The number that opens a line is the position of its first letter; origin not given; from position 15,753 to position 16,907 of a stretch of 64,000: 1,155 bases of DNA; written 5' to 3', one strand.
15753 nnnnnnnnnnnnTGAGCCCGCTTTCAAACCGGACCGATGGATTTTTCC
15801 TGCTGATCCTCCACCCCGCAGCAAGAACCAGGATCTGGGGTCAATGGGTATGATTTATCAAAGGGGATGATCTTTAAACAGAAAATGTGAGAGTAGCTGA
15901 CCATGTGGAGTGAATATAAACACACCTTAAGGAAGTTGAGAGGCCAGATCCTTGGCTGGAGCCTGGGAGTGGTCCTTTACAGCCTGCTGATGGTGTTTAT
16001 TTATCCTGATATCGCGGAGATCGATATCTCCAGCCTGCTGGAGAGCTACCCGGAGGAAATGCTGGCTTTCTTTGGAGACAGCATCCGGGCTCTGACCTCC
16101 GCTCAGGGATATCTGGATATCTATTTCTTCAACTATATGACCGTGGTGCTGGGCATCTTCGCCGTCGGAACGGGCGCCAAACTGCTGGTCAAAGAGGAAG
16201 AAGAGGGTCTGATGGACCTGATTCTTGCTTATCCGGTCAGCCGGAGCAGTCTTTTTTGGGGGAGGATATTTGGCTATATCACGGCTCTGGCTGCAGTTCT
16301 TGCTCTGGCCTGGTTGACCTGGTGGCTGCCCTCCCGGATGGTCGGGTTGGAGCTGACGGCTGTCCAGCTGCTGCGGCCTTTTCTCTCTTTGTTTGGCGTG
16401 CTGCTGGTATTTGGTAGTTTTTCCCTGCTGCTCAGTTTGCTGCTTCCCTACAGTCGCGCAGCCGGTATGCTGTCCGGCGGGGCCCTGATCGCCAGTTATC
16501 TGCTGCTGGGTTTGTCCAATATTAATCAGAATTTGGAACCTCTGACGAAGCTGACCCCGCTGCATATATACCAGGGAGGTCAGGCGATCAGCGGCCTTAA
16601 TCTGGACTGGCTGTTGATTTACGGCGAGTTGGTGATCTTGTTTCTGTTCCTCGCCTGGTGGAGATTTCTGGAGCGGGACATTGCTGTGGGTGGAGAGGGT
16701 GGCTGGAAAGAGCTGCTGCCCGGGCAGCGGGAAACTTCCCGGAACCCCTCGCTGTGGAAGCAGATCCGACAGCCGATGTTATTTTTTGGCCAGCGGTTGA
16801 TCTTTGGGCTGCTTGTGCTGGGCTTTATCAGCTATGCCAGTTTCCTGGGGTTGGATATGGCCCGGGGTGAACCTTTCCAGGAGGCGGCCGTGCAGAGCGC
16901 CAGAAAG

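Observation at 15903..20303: One 1466-aa polypeptide fuses an ABC-2 permease, DppB-like and DppC-like permeases, an extra TM helix and a PA/M28-like ectodomain with substituted metal ligands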

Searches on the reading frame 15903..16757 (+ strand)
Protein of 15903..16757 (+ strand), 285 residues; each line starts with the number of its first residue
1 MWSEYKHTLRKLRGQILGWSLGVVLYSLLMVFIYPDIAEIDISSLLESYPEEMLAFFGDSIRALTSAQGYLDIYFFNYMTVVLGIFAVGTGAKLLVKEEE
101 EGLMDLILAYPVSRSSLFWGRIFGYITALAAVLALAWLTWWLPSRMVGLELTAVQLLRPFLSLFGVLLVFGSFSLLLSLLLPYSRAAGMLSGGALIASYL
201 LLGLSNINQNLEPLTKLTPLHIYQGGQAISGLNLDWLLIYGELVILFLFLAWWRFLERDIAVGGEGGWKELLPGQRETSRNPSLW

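Call 24: find_homologous_proteins(query=window:15903-16757:+, max_evalue=0.001)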
Query window:15903-16757:+ (285 aa): 230 proteins with E <= 0.001 among 8000 candidates; the best 120 are listed.
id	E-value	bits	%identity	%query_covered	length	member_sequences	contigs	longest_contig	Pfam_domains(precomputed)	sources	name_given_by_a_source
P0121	3.7e-104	366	62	94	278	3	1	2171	PF12679.14,PF12698.14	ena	-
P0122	4.2e-104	366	61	94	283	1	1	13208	PF12679.14,PF01061.30,PF10920.16,PF12698.14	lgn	-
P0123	1.2e-102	361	58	97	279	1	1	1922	PF12679.14,PF10920.16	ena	-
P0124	8.4e-102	359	61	94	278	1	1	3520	PF12679.14,PF01061.30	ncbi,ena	-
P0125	1.3e-101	358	57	97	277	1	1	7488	PF12679.14,PF10920.16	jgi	-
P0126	2.7e-101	357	58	97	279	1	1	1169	PF12679.14,PF10920.16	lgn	-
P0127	3.6e-101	357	58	97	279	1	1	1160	PF12679.14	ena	-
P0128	3.9e-101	356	58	97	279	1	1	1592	PF12679.14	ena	-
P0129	6.3e-101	356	57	97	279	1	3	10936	PF12679.14,PF10920.16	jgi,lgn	jgi:ABC-2 type transport system permease protein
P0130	6.3e-101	356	59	94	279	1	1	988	PF12679.14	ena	-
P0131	8.5e-101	355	57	97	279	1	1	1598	PF12679.14,PF10920.16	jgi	jgi:ABC-2 type transport system permease protein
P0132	1.1e-100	355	62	94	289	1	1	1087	PF12679.14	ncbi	-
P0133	1.4e-100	355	59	94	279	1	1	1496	PF12679.14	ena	-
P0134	1.8e-100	354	59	94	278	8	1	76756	PF12679.14,PF01061.30,PF12698.14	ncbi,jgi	-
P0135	5.9e-100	353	62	94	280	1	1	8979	PF12679.14,PF01061.30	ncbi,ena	-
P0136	7.1e-100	352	57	94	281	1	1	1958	PF12679.14,PF10920.16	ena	-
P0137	1.4e-99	351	58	94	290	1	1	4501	PF12679.14,PF10920.16,PF12698.14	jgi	jgi:ABC-2 type transport system permease protein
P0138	2.3e-99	351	62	93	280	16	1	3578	PF12679.14,PF01061.30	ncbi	-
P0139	2.4e-99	351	57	99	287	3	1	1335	PF12679.14,PF01061.30,PF10920.16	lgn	-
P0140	6.5e-99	349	57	97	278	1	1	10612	PF12679.14,PF01061.30,PF12698.14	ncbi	-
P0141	3.7e-98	347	59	94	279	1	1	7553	PF12679.14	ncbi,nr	ncbi:MAG: ABC transporter permease [Anaerolineales bacterium]|nr:ABC transporter permease [Anaerolin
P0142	3.8e-98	347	56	97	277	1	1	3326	PF12679.14,PF10920.16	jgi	jgi:ABC-2 type transport system permease protein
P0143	1.5e-97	345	56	97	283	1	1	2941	PF12679.14,PF01061.30,PF10920.16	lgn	-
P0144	2.6e-97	344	57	96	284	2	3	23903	PF12679.14,PF10920.16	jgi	jgi:ABC-type transport system involved in multi-copper enzyme maturation permease subunit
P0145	4.4e-97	343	54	98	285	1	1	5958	PF12679.14,PF10920.16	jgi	-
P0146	4.6e-97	343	57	94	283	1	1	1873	PF12679.14,PF01061.30,PF10920.16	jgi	-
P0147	1.1e-96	342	55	97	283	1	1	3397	PF12679.14,PF01061.30,PF10920.16,PF12698.14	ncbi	-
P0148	2.3e-96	341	56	97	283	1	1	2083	PF12679.14,PF01061.30,PF10920.16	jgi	jgi:ABC-2 type transport system permease protein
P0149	2.7e-96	341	56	98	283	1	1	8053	PF12679.14,PF10920.16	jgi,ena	-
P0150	3.6e-96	340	56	94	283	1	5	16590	PF12679.14,PF01061.30,PF10920.16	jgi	jgi:ABC-2 type transport system permease protein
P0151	4.3e-96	340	56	94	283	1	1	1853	PF12679.14,PF01061.30,PF10920.16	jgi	jgi:ABC-2 type transport system permease protein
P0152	9.8e-96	339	56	94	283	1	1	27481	PF12679.14,PF10920.16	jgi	-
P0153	1.6e-95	338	55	97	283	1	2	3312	PF12679.14,PF01061.30,PF10920.16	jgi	jgi:ABC-2 type transport system permease protein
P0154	6.1e-95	336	55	97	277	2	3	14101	PF12679.14,PF10920.16,PF12730.14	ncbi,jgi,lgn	ncbi:MAG: ABC transporter permease subunit [Anaerolineales bacterium]|jgi:ABC-2 type transport syste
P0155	3.1e-94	334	54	99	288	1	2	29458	PF12679.14,PF01061.30,PF10920.16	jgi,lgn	jgi:ABC-2 type transport system permease protein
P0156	3.6e-94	334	56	94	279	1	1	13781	PF12679.14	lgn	-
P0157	8.6e-93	329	54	94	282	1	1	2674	PF12679.14,PF10920.16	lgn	-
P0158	1.2e-92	329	53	99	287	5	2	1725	PF12679.14,PF10920.16,PF12730.14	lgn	-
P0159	1.7e-92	328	54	98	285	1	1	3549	PF12679.14,PF10920.16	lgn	-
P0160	1.9e-92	328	56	94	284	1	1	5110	PF12679.14,PF10920.16,PF12730.14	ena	-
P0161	3.0e-92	327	55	99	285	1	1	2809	PF12679.14,PF10920.16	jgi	jgi:ABC-2 type transport system permease protein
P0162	3.5e-92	327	54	94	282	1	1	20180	PF12679.14,PF10920.16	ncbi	-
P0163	3.6e-92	327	55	94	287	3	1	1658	PF12679.14,PF10920.16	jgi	-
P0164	3.6e-91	324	55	94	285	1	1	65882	PF12679.14,PF10920.16,PF12698.14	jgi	jgi:ABC-2 type transport system permease protein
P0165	3.7e-91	324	52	98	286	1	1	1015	PF12679.14,PF10920.16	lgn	-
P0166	9.4e-91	322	54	94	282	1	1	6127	PF12679.14,PF10920.16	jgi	jgi:ABC-2 type transport system permease protein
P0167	1.2e-90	322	53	94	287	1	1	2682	PF12679.14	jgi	jgi:ABC-2 type transport system permease protein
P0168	2.3e-90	321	53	99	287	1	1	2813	PF12679.14,PF10920.16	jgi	-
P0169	2.8e-90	321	52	99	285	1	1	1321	PF12679.14,PF10920.16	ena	-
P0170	3.1e-90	321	55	94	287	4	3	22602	PF12679.14,PF01061.30,PF10920.16,PF12730.14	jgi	jgi:ABC-2 type transport system permease protein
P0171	6.1e-90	320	54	94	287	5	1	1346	PF12679.14,PF10920.16,PF12730.14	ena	-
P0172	7.8e-90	319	53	97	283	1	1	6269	PF12679.14,PF01061.30,PF10920.16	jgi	jgi:ABC-2 type transport system permease protein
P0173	1.0e-89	319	54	94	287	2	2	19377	PF12679.14,PF01061.30,PF10920.16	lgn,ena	-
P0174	1.1e-89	319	52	97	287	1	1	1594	PF12679.14,PF01061.30,PF10920.16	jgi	jgi:ABC-2 type transport system permease protein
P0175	1.1e-89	319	53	98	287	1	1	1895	PF12679.14,PF10920.16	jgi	-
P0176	2.0e-89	318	53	94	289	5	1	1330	PF12679.14,PF10920.16,PF12698.14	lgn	-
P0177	2.1e-89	318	53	98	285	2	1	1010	PF12679.14,PF01061.30,PF10920.16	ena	-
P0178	2.4e-89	318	55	94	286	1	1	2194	PF12679.14,PF10920.16,PF12730.14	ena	-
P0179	2.4e-89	318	56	94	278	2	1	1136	PF12679.14,PF01061.30,PF10920.16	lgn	-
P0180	2.7e-89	318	54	94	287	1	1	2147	PF12679.14,PF10920.16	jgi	-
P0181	3.0e-89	317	53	97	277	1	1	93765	PF12679.14,PF10920.16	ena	-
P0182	4.4e-89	317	54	94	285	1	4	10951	PF12679.14,PF10920.16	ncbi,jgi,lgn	-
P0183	6.0e-89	316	55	94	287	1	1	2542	PF12679.14,PF26999.1,PF10920.16,PF12730.14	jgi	jgi:ABC-2 type transport system permease protein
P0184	6.4e-89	316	54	96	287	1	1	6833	PF12679.14,PF10920.16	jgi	-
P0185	1.0e-88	316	55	94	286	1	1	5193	PF12679.14,PF10920.16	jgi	jgi:ABC-2 type transport system permease protein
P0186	1.1e-88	316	54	99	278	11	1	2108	PF12679.14,PF01061.30,PF10920.16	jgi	-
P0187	1.3e-88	315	53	94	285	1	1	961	PF12679.14,PF10920.16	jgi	jgi:ABC-2 type transport system permease protein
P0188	1.6e-88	315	54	100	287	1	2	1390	PF12679.14,PF10920.16,PF12730.14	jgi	jgi:ABC-2 type transport system permease protein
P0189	2.3e-88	314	51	98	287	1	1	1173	PF12679.14,PF01061.30,PF10920.16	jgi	jgi:ABC-2 type transport system permease protein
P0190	2.4e-88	314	52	94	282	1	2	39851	PF12679.14,PF10920.16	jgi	jgi:ABC-2 type transport system permease protein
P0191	2.8e-88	314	54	94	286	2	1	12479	PF12679.14,PF10920.16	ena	-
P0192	4.5e-88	314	53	94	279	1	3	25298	PF12679.14,PF01061.30,PF10920.16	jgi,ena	-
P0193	4.7e-88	313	51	99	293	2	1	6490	PF12679.14,PF01061.30,PF10920.16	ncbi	-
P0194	5.0e-88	313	52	98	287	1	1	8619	PF12679.14,PF01061.30,PF10920.16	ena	-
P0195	1.2e-87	312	52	98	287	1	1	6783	PF12679.14,PF01061.30,PF10920.16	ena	-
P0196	1.2e-87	312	53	94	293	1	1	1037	PF12679.14,PF01061.30,PF10920.16,PF12698.14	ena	-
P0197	1.6e-87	312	54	94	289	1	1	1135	PF12679.14,PF01061.30,PF10920.16,PF12698.14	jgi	jgi:ABC-2 type transport system permease protein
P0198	1.6e-87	312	52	98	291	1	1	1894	PF12679.14,PF10920.16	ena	-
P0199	1.9e-87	311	52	94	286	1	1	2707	PF12679.14,PF01061.30,PF10920.16,PF12698.14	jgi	jgi:ABC-2 type transport system permease protein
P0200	2.4e-87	311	51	98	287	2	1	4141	PF12679.14,PF10920.16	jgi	jgi:ABC-2 type transport system permease protein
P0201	2.7e-87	311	51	98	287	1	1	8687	PF12679.14,PF10920.16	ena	-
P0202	3.5e-87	311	54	94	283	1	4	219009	PF12679.14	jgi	jgi:ABC-2 type transport system permease protein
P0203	3.9e-87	310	54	99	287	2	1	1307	PF12679.14,PF10920.16,PF12730.14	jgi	jgi:ABC-2 type transport system permease protein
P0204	4.1e-87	310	52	97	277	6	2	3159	PF12679.14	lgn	-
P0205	4.8e-87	310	51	98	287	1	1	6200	PF12679.14,PF10920.16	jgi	-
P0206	4.8e-87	310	51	98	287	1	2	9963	PF12679.14,PF10920.16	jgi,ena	-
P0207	1.1e-86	309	51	98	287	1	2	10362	PF12679.14,PF10920.16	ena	-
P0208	1.2e-86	309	52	94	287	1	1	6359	PF12679.14,PF01061.30,PF10920.16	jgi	jgi:ABC-2 type transport system permease protein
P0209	1.3e-86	309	52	98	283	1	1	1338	PF12679.14,PF10920.16,PF12698.14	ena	-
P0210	2.3e-86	308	51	98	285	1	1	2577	PF12679.14,PF10920.16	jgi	-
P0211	3.0e-86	308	52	94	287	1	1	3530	PF12679.14,PF10920.16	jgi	jgi:ABC-2 type transport system permease protein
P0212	3.5e-86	307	54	94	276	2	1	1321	PF12679.14,PF10920.16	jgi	-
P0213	3.8e-86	307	51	99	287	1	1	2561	PF12679.14,PF10920.16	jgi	jgi:ABC-2 type transport system permease protein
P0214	5.0e-86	307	53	94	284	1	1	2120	PF12679.14,PF01061.30,PF10920.16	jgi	jgi:ABC-2 type transport system permease protein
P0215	5.6e-86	307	53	94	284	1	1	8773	PF12679.14,PF01061.30,PF10920.16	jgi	jgi:ABC-2 type transport system permease protein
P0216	7.7e-86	306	52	94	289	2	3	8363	PF12679.14,PF01061.30,PF10920.16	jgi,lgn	jgi:ABC-2 type transport system permease protein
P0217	8.1e-86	306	52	96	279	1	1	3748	PF12679.14,PF10920.16,PF12698.14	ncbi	-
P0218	1.2e-85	306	51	94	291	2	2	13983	PF12679.14,PF01061.30,PF10920.16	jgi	jgi:ABC-2 type transport system permease protein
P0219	1.6e-85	305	53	96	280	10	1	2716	PF12679.14,PF01061.30,PF10920.16,PF12730.14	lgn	-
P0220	1.6e-85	305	53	98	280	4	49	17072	PF12679.14,PF10920.16,PF12698.14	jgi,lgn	-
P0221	1.6e-85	305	51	94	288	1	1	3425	PF12679.14,PF10920.16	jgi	jgi:ABC-2 type transport system permease protein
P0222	1.7e-85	305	53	94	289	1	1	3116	PF12679.14,PF01061.30,PF10920.16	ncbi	-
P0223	3.4e-85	304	54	94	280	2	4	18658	PF12679.14,PF01061.30,PF10920.16,PF12698.14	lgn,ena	-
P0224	3.7e-85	304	52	94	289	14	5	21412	PF12679.14,PF01061.30,PF10920.16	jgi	jgi:ABC-2 type transport system permease protein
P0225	6.5e-85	303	51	99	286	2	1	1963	PF12679.14,PF10920.16,PF12698.14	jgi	jgi:ABC-2 type transport system permease protein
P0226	8.7e-85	303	52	94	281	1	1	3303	PF12679.14,PF01061.30,PF10920.16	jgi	jgi:ABC-2 type transport system permease protein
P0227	9.3e-85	303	53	94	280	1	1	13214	PF12679.14,PF01061.30,PF10920.16,PF12698.14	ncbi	-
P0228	9.5e-85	303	54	94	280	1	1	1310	PF12679.14,PF10920.16,PF12698.14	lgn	-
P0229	1.8e-84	302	51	94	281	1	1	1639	PF12679.14,PF01061.30,PF10920.16,PF12698.14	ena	-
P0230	1.8e-84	302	54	94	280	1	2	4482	PF12679.14,PF01061.30,PF10920.16,PF12698.14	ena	-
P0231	7.1e-84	300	51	94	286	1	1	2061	PF12679.14,PF10920.16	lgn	-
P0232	1.1e-83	299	48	100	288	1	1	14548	PF12679.14,PF10920.16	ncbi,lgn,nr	ncbi:MAG: ABC transporter permease subunit [Anaerolineae bacterium]|nr:ABC transporter permease subu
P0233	1.5e-83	299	50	94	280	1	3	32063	PF12679.14,PF10920.16,PF12698.14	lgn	-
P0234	2.0e-83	298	52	95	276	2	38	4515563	PF12679.14,PF01061.30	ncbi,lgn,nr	ncbi:MAG: ABC transporter permease subunit [Chloroflexota bacterium]|nr:MAG: ABC transporter permeas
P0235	2.7e-83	298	52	94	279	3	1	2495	PF12679.14,PF01061.30,PF10920.16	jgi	jgi:ABC-2 type transport system permease protein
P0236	3.8e-83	297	53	94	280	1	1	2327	PF12679.14,PF10920.16,PF12730.14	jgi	jgi:ABC-2 type transport system permease protein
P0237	9.7e-83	296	51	94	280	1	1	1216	PF12679.14,PF01061.30,PF10920.16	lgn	-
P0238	1.1e-82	296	52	89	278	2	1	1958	PF12679.14,PF01061.30,PF10920.16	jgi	jgi:ABC-2 type transport system permease protein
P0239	1.2e-82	296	52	98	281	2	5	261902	PF12679.14,PF01061.30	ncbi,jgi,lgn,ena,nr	ncbi:MAG: ABC transporter permease subunit [Clostridiales bacterium]|jgi:ABC-2 type transport system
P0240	1.2e-82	296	51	98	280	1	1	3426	PF12679.14,PF10920.16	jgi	-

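Call 25: find_encoding_contigs(protein=P0134, flank=9000, max_places=2)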
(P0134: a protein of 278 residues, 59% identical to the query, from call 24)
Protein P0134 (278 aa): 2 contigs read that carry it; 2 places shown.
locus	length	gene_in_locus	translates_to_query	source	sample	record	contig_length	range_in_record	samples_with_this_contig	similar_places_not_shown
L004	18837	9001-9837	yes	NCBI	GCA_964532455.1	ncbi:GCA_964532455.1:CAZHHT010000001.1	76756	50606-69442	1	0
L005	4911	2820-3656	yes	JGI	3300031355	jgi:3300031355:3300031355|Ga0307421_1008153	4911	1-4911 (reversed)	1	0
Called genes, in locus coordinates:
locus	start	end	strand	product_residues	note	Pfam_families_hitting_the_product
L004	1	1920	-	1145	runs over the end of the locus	PF00133:tRNA-synt_1, PF08264:Anticodon_1, PF19302:DUF5915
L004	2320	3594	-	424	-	PF01306:LacY_symp, PF13347:MFS_2 (faint), PF00083:Sugar_tr, PF05977:MFS_3, PF07690:MFS_1, PF12832:MFS_1_like, PF07690:MFS_1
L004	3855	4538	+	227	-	PF01325:Fe_dep_repress, PF02742:Fe_dep_repr_C, PF04023:FeoA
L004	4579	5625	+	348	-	PF02742:Fe_dep_repr_C, PF04023:FeoA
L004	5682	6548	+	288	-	PF03193:RsgA_GTPase (faint), PF01926:MMR_HSR1, PF02421:FeoB_N, PF17910:FeoB_Cyto (weak)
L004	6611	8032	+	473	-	PF07670:Gate, PF07664:FeoB_C, PF07670:Gate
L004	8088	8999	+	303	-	PF00005:ABC_tran, PF13304:AAA_21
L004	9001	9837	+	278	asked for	PF12679:ABC2_membrane_2, PF01061:ABC2_membrane (weak), PF12698:ABC2_membrane_3 (weak)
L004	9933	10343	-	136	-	PF14697:Fer4_21 (faint), PF12838:Fer4_7, PF13187:Fer4_9, PF13484:Fer4_16 (faint), PF12797:Fer4_2 (weak), PF00037:Fer4, PF12837:Fer4_6 (weak), PF13237:Fer4_10 (weak)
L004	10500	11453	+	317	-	PF00892:EamA, PF06027:SLC35F (faint), PF03151:TPT (faint), PF00892:EamA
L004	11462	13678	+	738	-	PF17854:FtsK_alpha, PF01580:FtsK_SpoIIIE, PF09397:FtsK_gamma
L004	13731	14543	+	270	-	PF01790:LGT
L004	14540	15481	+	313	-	PF00005:ABC_tran, PF13304:AAA_21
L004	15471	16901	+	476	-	PF01061:ABC2_membrane (weak), PF12679:ABC2_membrane_2, PF12698:ABC2_membrane_3 (weak), PF01944:SpoIIM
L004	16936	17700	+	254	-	PF23023:Anti-Pycsar_Apyc1, PF00753:Lactamase_B, PF12706:Lactamase_B_2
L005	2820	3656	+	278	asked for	PF12679:ABC2_membrane_2, PF01061:ABC2_membrane (weak), PF12698:ABC2_membrane_3 (weak)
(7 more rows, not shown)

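Call 26: find_encoding_contigs(protein=P0234, flank=9000, max_places=2)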
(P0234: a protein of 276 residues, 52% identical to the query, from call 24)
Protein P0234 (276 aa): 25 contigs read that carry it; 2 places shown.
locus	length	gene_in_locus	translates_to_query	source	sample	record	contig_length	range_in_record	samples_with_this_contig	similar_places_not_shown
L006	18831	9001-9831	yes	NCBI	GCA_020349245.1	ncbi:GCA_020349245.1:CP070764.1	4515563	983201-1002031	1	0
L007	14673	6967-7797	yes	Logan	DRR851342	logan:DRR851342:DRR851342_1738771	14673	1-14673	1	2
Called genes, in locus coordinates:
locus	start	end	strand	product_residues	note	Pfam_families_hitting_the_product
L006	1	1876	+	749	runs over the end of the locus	PF01490:Aa_trans, PF03222:Trp_Tyr_perm (weak)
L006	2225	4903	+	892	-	PF25873:WHD_MalT, PF07719:TPR_2 (faint), PF13424:TPR_12 (faint), PF13176:TPR_7 (faint), PF17874:TPR_MalT, PF00515:TPR_1 (faint), PF00196:GerE, PF08281:Sigma70_r4_2 (weak), +1 more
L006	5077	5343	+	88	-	-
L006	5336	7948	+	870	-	PF01326:PPDK_N, PF27448:Rph_4th, PF00391:PEP-utilizers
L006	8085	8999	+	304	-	PF00005:ABC_tran, PF13304:AAA_21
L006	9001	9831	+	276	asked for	PF12679:ABC2_membrane_2, PF01061:ABC2_membrane (weak)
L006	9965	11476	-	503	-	PF00370:FGGY_N, PF02782:FGGY_C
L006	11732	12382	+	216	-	PF14329:DUF4386 (weak)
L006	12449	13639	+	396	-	PF01266:DAO (faint), PF01494:FAD_binding_3, PF03486:HI0933_like (faint), PF07992:Pyr_redox_2 (faint), PF13738:Pyr_redox_3 (faint)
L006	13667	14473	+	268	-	PF01975:SurE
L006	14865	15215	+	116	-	PF00903:Glyoxalase, PF13669:Glyoxalase_4 (faint)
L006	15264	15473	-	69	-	-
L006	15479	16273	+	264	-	-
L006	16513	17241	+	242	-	PF10988:DUF2807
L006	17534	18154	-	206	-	PF00072:Response_reg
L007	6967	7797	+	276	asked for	PF12679:ABC2_membrane_2, PF01061:ABC2_membrane (weak)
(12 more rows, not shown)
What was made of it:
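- On ABC-2 (type V fold) permeases, PF12679: The stand-alone forms follow an ABC_tran gene directly (calls 25, 26).
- Stand-alone homologues sit directly after an ABC_tran gene (calls 25, 26).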
